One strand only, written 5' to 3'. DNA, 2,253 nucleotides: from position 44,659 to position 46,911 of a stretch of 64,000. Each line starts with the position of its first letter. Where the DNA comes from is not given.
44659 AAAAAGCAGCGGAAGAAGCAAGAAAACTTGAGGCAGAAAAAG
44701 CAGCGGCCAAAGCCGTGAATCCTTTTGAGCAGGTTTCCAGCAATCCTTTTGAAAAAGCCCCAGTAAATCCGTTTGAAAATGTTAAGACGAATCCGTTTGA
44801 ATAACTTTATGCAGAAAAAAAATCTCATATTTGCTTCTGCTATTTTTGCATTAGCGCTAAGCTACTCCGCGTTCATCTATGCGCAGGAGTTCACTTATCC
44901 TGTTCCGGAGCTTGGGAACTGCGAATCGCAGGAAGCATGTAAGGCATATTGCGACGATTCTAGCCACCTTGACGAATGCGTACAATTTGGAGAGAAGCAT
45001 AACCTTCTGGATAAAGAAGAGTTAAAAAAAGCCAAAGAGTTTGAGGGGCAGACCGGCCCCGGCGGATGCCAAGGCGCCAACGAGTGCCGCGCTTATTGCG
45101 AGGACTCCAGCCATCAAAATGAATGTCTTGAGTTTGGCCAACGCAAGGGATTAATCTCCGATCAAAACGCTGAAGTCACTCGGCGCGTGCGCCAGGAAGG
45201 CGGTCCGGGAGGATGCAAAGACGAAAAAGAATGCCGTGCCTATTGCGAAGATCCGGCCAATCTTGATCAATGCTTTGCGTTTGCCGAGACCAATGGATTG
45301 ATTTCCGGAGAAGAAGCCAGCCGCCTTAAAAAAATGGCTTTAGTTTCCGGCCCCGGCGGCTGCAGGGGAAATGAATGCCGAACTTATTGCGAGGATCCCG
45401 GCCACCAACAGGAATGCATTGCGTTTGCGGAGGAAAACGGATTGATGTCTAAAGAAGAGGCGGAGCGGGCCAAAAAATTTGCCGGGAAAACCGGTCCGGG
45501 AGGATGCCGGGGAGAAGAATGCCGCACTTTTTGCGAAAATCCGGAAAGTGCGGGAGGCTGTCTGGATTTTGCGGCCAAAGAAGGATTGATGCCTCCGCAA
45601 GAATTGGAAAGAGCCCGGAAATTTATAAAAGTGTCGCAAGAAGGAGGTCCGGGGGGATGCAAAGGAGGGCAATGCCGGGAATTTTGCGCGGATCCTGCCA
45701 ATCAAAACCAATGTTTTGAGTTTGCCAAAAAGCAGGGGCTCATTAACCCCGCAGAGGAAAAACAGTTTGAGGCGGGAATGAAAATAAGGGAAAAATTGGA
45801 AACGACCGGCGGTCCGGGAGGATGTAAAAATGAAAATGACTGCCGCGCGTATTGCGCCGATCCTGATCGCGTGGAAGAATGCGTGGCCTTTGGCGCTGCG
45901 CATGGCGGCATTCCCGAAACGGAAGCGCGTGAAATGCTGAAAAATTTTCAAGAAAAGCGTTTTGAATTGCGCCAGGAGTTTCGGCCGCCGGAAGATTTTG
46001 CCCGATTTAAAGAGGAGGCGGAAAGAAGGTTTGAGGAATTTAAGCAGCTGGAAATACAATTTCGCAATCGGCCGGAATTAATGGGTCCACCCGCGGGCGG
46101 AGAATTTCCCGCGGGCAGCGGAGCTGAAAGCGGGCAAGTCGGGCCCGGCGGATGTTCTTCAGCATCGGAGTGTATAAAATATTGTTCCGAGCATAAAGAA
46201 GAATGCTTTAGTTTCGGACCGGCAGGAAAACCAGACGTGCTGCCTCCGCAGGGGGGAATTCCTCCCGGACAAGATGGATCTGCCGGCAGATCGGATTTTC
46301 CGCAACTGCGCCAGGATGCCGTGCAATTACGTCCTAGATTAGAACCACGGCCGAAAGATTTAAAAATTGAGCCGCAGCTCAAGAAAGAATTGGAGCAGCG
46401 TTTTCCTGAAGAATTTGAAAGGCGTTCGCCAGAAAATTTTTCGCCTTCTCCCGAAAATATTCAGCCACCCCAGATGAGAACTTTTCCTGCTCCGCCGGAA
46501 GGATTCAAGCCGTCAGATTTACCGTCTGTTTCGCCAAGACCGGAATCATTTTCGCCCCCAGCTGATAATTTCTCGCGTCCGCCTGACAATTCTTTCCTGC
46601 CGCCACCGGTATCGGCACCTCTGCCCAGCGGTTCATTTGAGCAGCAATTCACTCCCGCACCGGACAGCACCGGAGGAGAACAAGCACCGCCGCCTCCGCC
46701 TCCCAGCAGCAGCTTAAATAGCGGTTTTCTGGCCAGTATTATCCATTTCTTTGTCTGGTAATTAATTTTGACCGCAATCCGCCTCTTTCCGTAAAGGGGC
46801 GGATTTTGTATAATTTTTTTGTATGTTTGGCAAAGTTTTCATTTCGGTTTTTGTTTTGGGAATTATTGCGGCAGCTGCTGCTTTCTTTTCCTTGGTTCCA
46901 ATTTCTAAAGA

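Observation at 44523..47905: Secreted module: NPFE-repeat mini-protein, about 9x tandem 4-Cys repeat protein, membrane-anchored S1 protease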

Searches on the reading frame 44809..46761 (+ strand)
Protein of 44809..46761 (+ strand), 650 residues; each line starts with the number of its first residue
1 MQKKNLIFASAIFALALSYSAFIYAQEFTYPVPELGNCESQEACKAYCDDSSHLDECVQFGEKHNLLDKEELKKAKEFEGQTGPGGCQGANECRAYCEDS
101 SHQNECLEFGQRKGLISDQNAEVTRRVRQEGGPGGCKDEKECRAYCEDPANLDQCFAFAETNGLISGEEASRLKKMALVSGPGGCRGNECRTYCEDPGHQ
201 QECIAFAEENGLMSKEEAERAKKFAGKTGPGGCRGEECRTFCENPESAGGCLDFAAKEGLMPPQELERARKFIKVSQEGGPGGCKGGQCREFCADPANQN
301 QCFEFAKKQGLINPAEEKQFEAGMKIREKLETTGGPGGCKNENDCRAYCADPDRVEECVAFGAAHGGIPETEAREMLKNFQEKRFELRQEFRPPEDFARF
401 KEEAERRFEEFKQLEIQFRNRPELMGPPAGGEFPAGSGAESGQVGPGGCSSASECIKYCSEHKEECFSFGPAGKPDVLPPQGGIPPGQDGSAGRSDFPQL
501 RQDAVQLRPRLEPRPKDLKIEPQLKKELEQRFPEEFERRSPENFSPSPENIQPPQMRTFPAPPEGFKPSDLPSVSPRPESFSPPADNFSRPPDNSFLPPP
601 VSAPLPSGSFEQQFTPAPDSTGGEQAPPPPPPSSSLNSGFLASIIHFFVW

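Call 4: search_protein_families(library=pfam, proteins=[window:44809-46761:+], max_evalue=0.1)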
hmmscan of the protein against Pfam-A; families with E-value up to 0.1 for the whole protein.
window:44809-46761:+ (650 aa): 1 family
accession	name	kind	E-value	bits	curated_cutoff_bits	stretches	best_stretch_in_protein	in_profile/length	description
PF01934.22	HepT-like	-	0.0079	16.3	23.5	0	147-177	55-84/120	Ribonuclease HepT-like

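Call 6: find_homologous_proteins(query=window:44809-46761:+)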
Query window:44809-46761:+ (650 aa): 1834 proteins with E <= 0.001 among 8000 candidates; the best 120 are listed.
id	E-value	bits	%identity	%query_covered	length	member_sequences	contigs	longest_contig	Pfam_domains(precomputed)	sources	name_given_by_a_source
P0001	0.0e+0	1488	100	100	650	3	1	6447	-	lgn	-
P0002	5.3e-214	731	64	77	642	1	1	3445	-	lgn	-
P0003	8.6e-210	717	56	82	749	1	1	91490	-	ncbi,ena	-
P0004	1.5e-207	710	52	87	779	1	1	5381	-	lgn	-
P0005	1.5e-206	706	46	93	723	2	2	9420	-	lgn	-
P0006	5.2e-204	698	50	88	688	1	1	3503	-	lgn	-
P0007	6.1e-200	684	44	81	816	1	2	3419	-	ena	-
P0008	8.7e-199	681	54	79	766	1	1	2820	-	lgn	-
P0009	8.8e-199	681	51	82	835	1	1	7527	-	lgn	-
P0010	4.7e-198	678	47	87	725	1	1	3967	-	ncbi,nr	ncbi:MAG: hypothetical protein HYW97_01385 [Candidatus Wildermuthbacteria bacterium]|nr:hypothetical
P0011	1.6e-197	676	47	80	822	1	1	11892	-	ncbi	-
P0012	5.8e-197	674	46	100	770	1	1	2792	-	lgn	-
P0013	3.1e-193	662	56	67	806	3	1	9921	-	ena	-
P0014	3.0e-190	652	47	87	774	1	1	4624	PF07648.21,PF00050.27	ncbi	-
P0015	4.3e-188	645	54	78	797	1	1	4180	-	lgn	-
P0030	1.0e-172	594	45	84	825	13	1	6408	PF07648.21,PF00050.27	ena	-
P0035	5.2e-171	589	46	91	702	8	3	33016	-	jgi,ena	-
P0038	1.2e-170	588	42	94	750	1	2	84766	-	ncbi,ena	-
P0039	6.8e-168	578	51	70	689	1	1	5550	PF07648.21,PF00050.27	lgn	-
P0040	8.1e-168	578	47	89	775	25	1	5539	PF07648.21,PF00050.27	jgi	-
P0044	1.8e-166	574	50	70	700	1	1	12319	PF00050.27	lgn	-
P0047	2.8e-165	570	39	88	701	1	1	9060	PF00050.27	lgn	-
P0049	6.3e-165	569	43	90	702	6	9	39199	-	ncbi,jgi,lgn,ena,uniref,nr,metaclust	ncbi:MAG: hypothetical protein A3B34_01690 [Candidatus Sungbacteria bacterium RIFCSPLOWO2_01_FULL_54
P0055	2.0e-161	557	45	90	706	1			PF07648.21,PF00050.27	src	-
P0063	1.4e-158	548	44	74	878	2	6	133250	PF07648.21,PF00050.27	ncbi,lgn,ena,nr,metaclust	ncbi:MAG: hypothetical protein A2939_01365 [Parcubacteria group bacterium RIFCSPLOWO2_01_FULL_48_18]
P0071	1.1e-154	535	46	72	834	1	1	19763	PF07648.21,PF00050.27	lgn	-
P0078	3.9e-151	523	38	74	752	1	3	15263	PF07648.21,PF00050.27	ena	-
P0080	7.0e-150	519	47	73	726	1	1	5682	PF07648.21,PF00050.27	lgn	-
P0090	5.7e-144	499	45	74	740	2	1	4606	PF07648.21,PF00050.27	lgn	-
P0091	7.0e-144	499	42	75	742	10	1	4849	PF07648.21,PF00050.27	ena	-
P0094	1.4e-143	498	42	75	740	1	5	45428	PF07648.21,PF00050.27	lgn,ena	-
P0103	4.5e-141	490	36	100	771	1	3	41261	-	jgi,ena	jgi:hypothetical protein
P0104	5.8e-141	489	45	67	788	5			PF07648.21,PF00050.27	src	-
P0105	8.1e-141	489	46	67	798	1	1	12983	PF00050.27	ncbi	-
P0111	5.4e-138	480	45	73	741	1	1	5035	PF00050.27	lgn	-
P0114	2.3e-137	478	39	72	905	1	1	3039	PF00050.27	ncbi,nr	ncbi:hypothetical protein HY573_01740, partial [Candidatus Parcubacteria bacterium]|nr:hypothetical 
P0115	4.5e-137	477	40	75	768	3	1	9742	PF07648.21,PF00050.27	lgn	-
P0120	2.3e-136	474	38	75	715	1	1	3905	PF07648.21,PF00050.27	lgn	-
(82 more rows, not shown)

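Call 8: search_protein_families(library=ncbifam, proteins=[window:44809-46761:+], max_evalue=0.1)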
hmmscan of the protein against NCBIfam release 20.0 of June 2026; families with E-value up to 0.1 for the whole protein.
window:44809-46761:+ (650 aa): 1 family
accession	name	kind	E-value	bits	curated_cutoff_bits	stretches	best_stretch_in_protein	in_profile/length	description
NF047751.1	HepT_toxin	equivalog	0.00067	19.5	60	0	148-177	59-88/120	type VII toxin-antitoxin system HepT family RNase toxin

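Call 11: find_encoding_contigs(protein=P0003, flank=6000, max_places=2)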
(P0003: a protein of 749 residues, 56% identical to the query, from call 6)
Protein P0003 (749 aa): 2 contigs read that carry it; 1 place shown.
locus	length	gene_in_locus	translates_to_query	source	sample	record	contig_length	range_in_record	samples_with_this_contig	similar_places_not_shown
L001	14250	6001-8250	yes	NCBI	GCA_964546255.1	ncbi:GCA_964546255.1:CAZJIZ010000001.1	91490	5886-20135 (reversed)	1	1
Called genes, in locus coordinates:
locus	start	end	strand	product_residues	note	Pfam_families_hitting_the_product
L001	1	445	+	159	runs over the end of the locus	PF04073:tRNA_edit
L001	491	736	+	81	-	PF21748:UPF0150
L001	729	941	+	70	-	PF07927:HicA_toxin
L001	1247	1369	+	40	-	-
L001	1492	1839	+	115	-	PF18924:DUF5674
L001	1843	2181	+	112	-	-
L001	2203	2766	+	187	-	PF03167:UDG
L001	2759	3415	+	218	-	PF00730:HhH-GPD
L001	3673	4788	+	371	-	PF00817:IMS, PF21999:IMS_HHH_1, PF11799:IMS_C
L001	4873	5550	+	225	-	PF12705:PDDEXK_1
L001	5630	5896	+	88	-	-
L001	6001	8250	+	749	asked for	-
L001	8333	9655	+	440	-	PF21760:SecD_1st, PF22599:SecDF_P1_head, PF02355:SecD_SecF_C, PF03176:MMPL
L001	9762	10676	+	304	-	PF07549:Sec_GG, PF02355:SecD_SecF_C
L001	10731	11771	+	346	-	PF04545:Sigma70_r4, PF05066:HARE-HTH (weak)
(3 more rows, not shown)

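Call 12: find_encoding_contigs(protein=P0038, flank=6000, max_places=2)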
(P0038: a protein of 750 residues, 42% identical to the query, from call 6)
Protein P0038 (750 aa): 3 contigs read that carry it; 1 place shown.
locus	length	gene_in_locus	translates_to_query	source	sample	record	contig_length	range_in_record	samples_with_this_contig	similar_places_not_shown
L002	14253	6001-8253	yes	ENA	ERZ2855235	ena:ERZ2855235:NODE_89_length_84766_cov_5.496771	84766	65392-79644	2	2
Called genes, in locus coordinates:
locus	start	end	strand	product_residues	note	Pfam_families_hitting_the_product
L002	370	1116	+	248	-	-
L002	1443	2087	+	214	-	-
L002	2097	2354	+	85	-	PF00085:Thioredoxin (weak)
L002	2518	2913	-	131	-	-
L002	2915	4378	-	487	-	PF01743:PolyA_pol, PF12627:PolyA_pol_RNAbd, PF01966:HD, PF13735:tRNA_NucTran2_2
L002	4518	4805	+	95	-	-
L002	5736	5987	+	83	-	-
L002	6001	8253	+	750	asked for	-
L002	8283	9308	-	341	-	PF02899:Phage_int_SAM_1, PF13495:Phage_int_SAM_4 (weak), PF00589:Phage_integrase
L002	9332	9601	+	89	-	PF00312:Ribosomal_S15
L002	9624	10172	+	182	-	PF01936:NYN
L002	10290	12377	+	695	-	PF01138:RNase_PH, PF03725:RNase_PH_C, PF03726:PNPase, PF01138:RNase_PH, PF00013:KH_1, PF00575:S1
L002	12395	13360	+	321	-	-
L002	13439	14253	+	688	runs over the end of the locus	PF23951:DUF7282 (faint), PF01564:Spermine_synth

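Call 13: find_encoding_contigs(protein=P0063, flank=6000, max_places=2)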
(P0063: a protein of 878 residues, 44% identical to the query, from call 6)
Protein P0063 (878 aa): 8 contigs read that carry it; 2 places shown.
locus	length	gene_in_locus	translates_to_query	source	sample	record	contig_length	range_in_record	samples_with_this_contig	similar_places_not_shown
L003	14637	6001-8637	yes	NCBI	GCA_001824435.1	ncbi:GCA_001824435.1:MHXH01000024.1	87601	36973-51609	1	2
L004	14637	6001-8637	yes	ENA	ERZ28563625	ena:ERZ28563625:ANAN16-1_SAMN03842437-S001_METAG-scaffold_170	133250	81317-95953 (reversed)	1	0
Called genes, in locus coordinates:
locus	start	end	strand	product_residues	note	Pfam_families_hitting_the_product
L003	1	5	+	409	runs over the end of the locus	-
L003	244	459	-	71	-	-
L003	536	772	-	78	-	PF04203:Sortase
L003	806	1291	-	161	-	-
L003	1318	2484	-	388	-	PF00188:CAP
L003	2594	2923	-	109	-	-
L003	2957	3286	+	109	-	PF01471:PG_binding_1 (weak)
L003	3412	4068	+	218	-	PF01386:Ribosomal_L25p, PF14693:Ribosomal_TL5_C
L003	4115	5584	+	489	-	PF13406:SLT_2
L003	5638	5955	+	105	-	-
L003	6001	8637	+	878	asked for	PF00050:Kazal_1, PF07648:Kazal_2 (weak)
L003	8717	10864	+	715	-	PF00437:T2SSE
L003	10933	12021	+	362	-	PF00482:T2SSF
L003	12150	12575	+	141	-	PF07963:N_methyl (faint)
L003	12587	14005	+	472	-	PF08309:LVIVD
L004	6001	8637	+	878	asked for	PF00050:Kazal_1, PF07648:Kazal_2 (weak)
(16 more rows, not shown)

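Call 17: find_encoding_contigs(protein=P0049, flank=6000, max_places=2)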
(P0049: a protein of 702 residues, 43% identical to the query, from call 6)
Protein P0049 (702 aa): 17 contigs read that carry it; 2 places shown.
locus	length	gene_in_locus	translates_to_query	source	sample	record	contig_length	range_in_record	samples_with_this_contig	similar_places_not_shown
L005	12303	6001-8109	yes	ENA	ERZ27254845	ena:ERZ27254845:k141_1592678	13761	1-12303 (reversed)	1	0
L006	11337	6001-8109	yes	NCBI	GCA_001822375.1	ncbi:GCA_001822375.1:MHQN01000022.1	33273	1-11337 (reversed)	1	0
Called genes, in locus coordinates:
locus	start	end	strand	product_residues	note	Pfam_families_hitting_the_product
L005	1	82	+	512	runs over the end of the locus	?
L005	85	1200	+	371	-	PF02540:NAD_synthase (weak), PF03054:tRNA_Me_trans, PF20259:tRNA_Me_trans_M, PF20258:tRNA_Me_trans_C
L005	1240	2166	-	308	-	PF00158:Sigma54_activat, PF14532:Sigma54_activ_2, PF07728:AAA_5 (weak), PF25601:AAA_lid_14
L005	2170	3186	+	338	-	PF01442:Apolipoprotein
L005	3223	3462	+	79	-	-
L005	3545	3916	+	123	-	-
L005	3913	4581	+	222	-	PF12705:PDDEXK_1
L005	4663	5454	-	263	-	-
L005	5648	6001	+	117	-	-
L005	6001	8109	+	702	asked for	-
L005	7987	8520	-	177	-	-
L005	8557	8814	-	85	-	-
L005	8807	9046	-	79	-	-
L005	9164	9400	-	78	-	-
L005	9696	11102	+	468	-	PF21760:SecD_1st, PF22599:SecDF_P1_head, PF02355:SecD_SecF_C, PF03176:MMPL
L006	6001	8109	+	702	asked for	-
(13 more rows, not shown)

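Call 18: find_encoding_contigs(protein=P0103, flank=6000, max_places=2)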
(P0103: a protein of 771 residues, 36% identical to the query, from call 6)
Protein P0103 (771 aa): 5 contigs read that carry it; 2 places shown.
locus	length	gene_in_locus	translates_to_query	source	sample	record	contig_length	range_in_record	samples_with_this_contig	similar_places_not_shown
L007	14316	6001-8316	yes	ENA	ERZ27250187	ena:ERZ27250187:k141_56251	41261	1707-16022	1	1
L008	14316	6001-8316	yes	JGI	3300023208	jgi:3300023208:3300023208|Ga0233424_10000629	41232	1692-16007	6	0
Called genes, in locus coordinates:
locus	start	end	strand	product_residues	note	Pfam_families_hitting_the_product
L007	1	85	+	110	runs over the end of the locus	-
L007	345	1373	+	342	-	PF00438:S-AdoMet_synt_N, PF02772:S-AdoMet_synt_M, PF02773:S-AdoMet_synt_C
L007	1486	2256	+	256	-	-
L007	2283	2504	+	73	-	-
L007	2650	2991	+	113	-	-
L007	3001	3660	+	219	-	PF12705:PDDEXK_1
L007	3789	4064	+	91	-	PF24035:DUF7344 (faint), PF25212:HVO_A0114 (weak), PF12840:HTH_20 (weak), PF01022:HTH_5, PF13412:HTH_24 (weak)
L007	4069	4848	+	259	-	PF00005:ABC_tran, PF13304:AAA_21 (faint)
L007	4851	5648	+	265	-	PF01061:ABC2_membrane (weak), PF12698:ABC2_membrane_3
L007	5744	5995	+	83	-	-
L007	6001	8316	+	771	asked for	-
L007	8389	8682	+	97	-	-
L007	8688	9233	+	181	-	PF07963:N_methyl (weak)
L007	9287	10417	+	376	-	PF13365:Trypsin_2 (weak)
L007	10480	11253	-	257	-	-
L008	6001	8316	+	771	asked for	-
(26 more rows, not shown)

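Call 26: search_solved_structures(query=A1, max_evalue=1, show_alignments=2)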
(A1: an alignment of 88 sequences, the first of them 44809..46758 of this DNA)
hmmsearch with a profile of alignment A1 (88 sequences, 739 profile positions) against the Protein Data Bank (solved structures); distinct sequences matched with E-value up to 1: 0.

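Call 31: find_related_loci(query=A1, collection=genome_contigs, flank=5000)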
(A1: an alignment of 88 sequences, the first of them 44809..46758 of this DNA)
Query A1 (650 aa) in genome_contigs; peptide patterns used: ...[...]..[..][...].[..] (x = any residue, [..] = any of these).
62 stretches matched a pattern; 36 encode a relative of the query (tblastn E <= 1e-3); 36 distinct loci.
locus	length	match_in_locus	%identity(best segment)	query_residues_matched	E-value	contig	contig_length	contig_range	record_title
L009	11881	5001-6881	46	8-610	4e-165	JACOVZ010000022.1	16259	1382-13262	MAG: Candidatus Wildermuthbacteria bacterium isolate NC_groundwater_113_Ag_S-0.2um_46_29 S_p2_S4_170907_scaffold_884597,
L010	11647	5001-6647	50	8-554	5e-163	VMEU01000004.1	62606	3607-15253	MAG: Parcubacteria group bacterium Greene0416_39 Greene041639_scaffold_878, whole genome shotgun sequence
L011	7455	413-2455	46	36-628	2e-162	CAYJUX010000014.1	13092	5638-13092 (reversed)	MAG TPA_asm: uncultured Candidatus Saccharibacteria bacterium isolate ERP125453_co1_304 genome assembly, contig: NODE_51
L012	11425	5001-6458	55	36-509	4e-157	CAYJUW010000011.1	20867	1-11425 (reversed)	MAG TPA_asm: uncultured Candidatus Saccharibacteria bacterium isolate ERP125453_co1_301 genome assembly, contig: NODE_24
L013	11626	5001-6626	50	1-471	2e-155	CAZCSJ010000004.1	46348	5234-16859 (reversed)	MAG TPA_asm: uncultured Candidatus Saccharibacteria bacterium isolate SRP178908_co1_167 genome assembly, contig: NODE_40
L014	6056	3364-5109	51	36-541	2e-152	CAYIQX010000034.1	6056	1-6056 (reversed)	MAG TPA_asm: uncultured Candidatus Saccharibacteria bacterium isolate ERP119705_co25_682 genome assembly, contig: NODE_1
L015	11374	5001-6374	52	36-477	7e-149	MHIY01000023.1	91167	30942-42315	MAG: Candidatus Colwellbacteria bacterium RIFCSPLOWO2_01_FULL_48_10 rifcsplowo2_01_scaffold_4651, whole genome shotgun s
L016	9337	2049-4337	44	6-649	7e-147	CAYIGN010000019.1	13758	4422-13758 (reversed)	MAG TPA_asm: uncultured Candidatus Saccharibacteria bacterium isolate ERP119705_co24_1044 genome assembly, contig: NODE_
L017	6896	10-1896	40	2-578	2e-145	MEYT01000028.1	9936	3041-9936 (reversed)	MAG: Candidatus Azambacteria bacterium RIFCSPLOWO2_01_FULL_46_26 rifcsplowo2_01_scaffold_35083, whole genome shotgun seq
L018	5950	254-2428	41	1-637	2e-145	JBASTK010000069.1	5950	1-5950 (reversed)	MAG: Candidatus Sungiibacteriota bacterium isolate MFD03232_ilm_asm_bin45 k127_14244, whole genome shotgun sequence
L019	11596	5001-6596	49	4-467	2e-152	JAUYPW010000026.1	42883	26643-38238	MAG: bacterium isolate C4_metabat.bin.59 C4_k141_225718, whole genome shotgun sequence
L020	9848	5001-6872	43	27-611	7e-139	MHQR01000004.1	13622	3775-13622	MAG: Candidatus Sungbacteria bacterium RIFCSPLOWO2_01_FULL_54_21 rifcsplowo2_01_scaffold_13175, whole genome shotgun seq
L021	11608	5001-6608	47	1-466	7e-142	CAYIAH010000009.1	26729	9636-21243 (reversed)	MAG TPA_asm: uncultured Candidatus Saccharibacteria bacterium isolate ERP119705_co1_1130 genome assembly, contig: NODE_1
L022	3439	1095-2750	44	1-467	6e-142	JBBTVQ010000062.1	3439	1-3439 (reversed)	MAG: Patescibacteria group bacterium isolate H51-bin042_1 H51_bin042_1_000000000062, whole genome shotgun sequence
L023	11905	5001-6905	41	1-572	2e-134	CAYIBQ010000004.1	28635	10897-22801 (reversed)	MAG TPA_asm: uncultured Candidatus Saccharibacteria bacterium isolate ERP119705_co1_646 genome assembly, contig: NODE_15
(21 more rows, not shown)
